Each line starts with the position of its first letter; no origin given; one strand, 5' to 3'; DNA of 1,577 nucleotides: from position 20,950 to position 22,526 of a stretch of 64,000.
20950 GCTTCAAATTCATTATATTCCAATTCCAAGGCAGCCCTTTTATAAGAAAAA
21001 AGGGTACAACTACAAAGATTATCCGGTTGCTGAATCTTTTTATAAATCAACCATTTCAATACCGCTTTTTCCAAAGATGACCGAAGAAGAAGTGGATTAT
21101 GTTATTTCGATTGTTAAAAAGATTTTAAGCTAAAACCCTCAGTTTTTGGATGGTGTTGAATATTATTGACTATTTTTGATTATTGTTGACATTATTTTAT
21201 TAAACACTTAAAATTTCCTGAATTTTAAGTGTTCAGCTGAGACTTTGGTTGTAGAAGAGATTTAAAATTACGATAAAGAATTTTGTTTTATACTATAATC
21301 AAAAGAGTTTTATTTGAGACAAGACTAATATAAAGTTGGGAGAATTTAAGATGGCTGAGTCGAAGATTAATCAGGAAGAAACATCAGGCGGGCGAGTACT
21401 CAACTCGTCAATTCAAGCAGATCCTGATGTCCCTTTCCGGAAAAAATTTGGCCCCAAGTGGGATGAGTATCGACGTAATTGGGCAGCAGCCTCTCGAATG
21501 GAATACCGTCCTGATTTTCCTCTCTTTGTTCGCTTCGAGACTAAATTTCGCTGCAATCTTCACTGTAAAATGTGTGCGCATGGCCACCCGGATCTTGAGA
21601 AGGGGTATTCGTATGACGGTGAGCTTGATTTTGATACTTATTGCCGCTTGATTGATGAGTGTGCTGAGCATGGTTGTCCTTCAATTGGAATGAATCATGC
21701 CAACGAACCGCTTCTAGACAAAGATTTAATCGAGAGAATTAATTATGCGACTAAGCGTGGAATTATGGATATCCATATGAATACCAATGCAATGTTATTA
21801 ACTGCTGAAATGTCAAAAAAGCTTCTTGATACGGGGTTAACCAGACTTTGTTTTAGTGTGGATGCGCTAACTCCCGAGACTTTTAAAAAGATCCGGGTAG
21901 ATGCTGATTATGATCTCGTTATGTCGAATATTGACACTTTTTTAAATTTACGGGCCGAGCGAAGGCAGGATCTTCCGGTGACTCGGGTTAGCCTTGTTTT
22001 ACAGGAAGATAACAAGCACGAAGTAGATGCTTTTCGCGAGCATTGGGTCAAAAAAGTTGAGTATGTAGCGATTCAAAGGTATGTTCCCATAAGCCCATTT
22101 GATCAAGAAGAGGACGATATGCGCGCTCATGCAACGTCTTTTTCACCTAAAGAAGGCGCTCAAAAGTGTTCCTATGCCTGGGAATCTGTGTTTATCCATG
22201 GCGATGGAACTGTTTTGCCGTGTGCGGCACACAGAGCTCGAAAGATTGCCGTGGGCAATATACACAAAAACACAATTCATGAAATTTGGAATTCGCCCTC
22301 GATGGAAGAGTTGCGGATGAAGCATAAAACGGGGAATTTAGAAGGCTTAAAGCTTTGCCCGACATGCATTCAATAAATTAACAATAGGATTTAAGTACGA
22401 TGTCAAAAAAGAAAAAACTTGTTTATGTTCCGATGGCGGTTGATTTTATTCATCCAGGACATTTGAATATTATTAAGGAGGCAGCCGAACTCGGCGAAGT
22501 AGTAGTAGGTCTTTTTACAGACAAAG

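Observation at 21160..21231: Promoter with repeated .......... boxes and a perfect 11-bp palindromic operator overlapping the -10, duplicated upstream of the HTH-pseB operon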

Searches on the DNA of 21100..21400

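Call 74: search_rna_families(source=window, start=21100, end=21400, threshold=evalue, max_evalue=1)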
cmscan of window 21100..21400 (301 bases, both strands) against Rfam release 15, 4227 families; matches with E-value up to 1: 1.
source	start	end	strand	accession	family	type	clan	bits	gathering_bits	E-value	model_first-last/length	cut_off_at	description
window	21196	21239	-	RF00726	mir-87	Gene; miRNA;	-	15.9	49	0.78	1-79/79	no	mir-87 microRNA precursor family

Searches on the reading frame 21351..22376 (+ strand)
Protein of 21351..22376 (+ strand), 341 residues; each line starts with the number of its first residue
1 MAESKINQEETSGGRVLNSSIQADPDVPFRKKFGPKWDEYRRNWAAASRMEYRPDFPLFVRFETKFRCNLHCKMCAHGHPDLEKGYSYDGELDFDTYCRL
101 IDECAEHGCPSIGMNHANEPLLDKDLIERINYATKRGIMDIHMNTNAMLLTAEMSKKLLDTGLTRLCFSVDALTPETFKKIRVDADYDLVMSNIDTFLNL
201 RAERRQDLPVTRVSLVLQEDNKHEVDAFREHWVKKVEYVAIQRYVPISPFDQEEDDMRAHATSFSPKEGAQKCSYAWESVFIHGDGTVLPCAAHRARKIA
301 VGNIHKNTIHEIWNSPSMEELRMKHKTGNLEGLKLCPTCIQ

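Call 12: search_protein_families(library=pfam, proteins=[window:21351-22376:+])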
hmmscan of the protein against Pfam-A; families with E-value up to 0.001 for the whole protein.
window:21351-22376:+ (341 aa): 2 families
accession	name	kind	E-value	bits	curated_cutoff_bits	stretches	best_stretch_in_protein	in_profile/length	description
PF04055.27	Radical_SAM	-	2.2e-15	57.7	29.5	1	67-228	6-162/166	Radical SAM superfamily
PF13186.11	SPASM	-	3.2e-14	53.4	21.5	1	273-339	1-66/67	Iron-sulfur cluster-binding domain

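Call 14: find_encoding_contigs(protein=window:21351-22376:+, flank=3000, max_places=10)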
Protein window:21351-22376:+ (341 aa): 3 contigs read that carry it; 3 places shown.
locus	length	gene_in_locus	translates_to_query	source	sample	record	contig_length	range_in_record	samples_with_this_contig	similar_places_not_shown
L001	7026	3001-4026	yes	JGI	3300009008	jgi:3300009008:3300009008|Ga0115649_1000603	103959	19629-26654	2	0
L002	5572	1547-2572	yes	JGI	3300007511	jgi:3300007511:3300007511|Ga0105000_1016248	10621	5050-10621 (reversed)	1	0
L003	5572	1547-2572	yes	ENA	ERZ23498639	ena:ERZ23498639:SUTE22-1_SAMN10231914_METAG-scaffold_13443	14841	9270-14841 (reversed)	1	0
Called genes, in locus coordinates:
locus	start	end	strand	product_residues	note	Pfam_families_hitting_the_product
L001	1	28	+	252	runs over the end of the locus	PF00535:Glycos_transf_2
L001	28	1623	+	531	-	PF13231:PMT_2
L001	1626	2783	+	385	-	PF01041:DegT_DnrJ_EryC1, PF00155:Aminotran_1_2, PF00266:Aminotran_5 (weak), PF01053:Cys_Met_Meta_PP (weak), PF01212:Beta_elim_lyase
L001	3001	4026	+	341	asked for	PF04055:Radical_SAM, PF13186:SPASM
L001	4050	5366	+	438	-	PF01467:CTP_transf_like, PF13714:PEP_mutase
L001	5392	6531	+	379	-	PF02776:TPP_enzyme_N, PF02775:TPP_enzyme_C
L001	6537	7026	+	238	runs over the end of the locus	PF02224:Cytidylate_kin, PF13189:Cytidylate_kin2, PF13238:AAA_18 (weak)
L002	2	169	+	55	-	?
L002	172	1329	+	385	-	PF01041:DegT_DnrJ_EryC1, PF00155:Aminotran_1_2, PF00266:Aminotran_5 (weak), PF01053:Cys_Met_Meta_PP (weak), PF01212:Beta_elim_lyase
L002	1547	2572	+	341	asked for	PF04055:Radical_SAM, PF13186:SPASM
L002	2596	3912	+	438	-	PF01467:CTP_transf_like, PF13714:PEP_mutase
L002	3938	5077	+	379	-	PF02776:TPP_enzyme_N, PF02775:TPP_enzyme_C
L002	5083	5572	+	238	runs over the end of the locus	PF02224:Cytidylate_kin, PF13189:Cytidylate_kin2, PF13238:AAA_18 (weak)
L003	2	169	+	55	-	?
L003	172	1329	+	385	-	PF01041:DegT_DnrJ_EryC1, PF00155:Aminotran_1_2, PF00266:Aminotran_5 (weak), PF01053:Cys_Met_Meta_PP (weak), PF01212:Beta_elim_lyase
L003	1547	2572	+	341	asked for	PF04055:Radical_SAM, PF13186:SPASM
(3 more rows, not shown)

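Call 35: find_related_loci(query=window:21351-22373:+, collection=metagenome_contigs, flank=4000)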
Query window:21351-22373:+ (341 aa) in metagenome_contigs; peptide patterns used: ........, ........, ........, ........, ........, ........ (x = any residue, [..] = any of these).
484 stretches matched a pattern; 355 encode a relative of the query (tblastn E <= 1e-3); the best 80 are kept; 80 distinct loci.
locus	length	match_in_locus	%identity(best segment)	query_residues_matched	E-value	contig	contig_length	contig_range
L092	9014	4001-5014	87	4-341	0e+0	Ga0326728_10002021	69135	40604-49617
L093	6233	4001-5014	86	4-341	0e+0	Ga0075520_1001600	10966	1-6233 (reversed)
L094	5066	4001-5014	86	4-341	0e+0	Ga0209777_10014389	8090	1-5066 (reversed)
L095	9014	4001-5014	87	4-341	0e+0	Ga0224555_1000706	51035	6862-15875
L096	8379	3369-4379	86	4-340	0e+0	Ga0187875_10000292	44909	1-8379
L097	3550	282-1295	86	4-341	0e+0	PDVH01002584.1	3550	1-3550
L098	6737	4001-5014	86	4-341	0e+0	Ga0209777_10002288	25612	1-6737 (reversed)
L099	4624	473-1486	86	4-341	0e+0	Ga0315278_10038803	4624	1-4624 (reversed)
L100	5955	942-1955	85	4-341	0e+0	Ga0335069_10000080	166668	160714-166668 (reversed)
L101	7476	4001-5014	85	4-341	0e+0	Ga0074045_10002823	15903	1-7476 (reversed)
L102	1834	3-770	86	86-341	9e-167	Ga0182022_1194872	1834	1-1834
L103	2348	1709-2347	85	4-216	4e-132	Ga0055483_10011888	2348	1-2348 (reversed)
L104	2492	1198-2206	92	6-341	7e-149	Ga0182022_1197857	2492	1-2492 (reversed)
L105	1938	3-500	59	171-340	1e-68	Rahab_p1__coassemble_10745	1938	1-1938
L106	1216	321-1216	46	6-304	2e-67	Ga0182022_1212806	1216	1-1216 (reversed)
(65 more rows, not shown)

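Call 58: search_protein_families(library=ncbifam, proteins=[window:21351-22373:+], max_evalue=0.01)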
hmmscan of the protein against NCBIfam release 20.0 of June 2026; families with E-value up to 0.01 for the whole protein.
window:21351-22373:+ (341 aa): 45 families (the best 25 are shown)
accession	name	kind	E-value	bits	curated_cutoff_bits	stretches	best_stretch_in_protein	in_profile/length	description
TIGR04311.1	rSAM_Geo_metal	subfamily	7.2e-27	94.5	400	1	60-233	5-174/423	radical SAM/SPASM family putative metalloenzyme maturase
TIGR04317.1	W_rSAM_matur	equivalog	1.5e-25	90.1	380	1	63-248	9-188/349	tungsten cofactor oxidoreductase radical SAM maturase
TIGR02666.1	moaA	equivalog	3.6e-19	68.9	284.05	1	67-255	19-200/336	GTP 3',8-cyclase MoaA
NF033640.1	N_Twi_rSAM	subfamily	4.2e-19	68.9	170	2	273-340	5-70/398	twitch domain-containing radical SAM protein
TIGR04545.1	rSAM_ahbD_hemeb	equivalog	4.5e-19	69.1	500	1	60-196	2-133/339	heme b synthase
TIGR04055.1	rSAM_NirJ2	equivalog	9.6e-19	68.1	500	1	60-228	2-157/326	putative heme d1 biosynthesis radical SAM protein NirJ2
TIGR02668.1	moaA_archaeal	equivalog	4.8e-18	65.2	325.25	1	60-235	12-177/303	GTP 3',8-cyclase MoaA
TIGR04546.1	rSAM_ahbC_deAc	equivalog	1.8e-16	59.9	650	1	60-195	41-170/390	12,18-didecarboxysiroheme deacetylase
NF001199.0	PRK00164.2-1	equivalog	4.5e-16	58.9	231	1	61-234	15-177/308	GTP 3',8-cyclase MoaA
TIGR04321.1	spiroSPASM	subfamily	9.2e-16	57.6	250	1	46-339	219-502/510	spiro-SPASM protein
TIGR02109.1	PQQ_syn_pqqE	equivalog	1.7e-15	56.8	381.35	2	56-228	5-165/358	pyrroloquinoline quinone biosynthesis protein PqqE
NF050035.1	rSAM_WgK_link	exception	3.3e-15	56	650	1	56-220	7-160/367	radical SAM/SPASM peptide maturase WgkB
TIGR04054.1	rSAM_NirJ1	equivalog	3.3e-15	55.6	650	1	60-194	38-166/387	putative heme d1 biosynthesis radical SAM protein NirJ1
TIGR04347.1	pseudo_SAM_Halo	equivalog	1e-14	54.6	525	1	60-199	40-173/390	TIGR04347 family pseudo-SAM/SPASM protein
TIGR04303.1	GeoRSP_rSAM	equivalog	1.3e-14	54.5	400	1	57-182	4-120/325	GeoRSP system radical SAM/SPASM protein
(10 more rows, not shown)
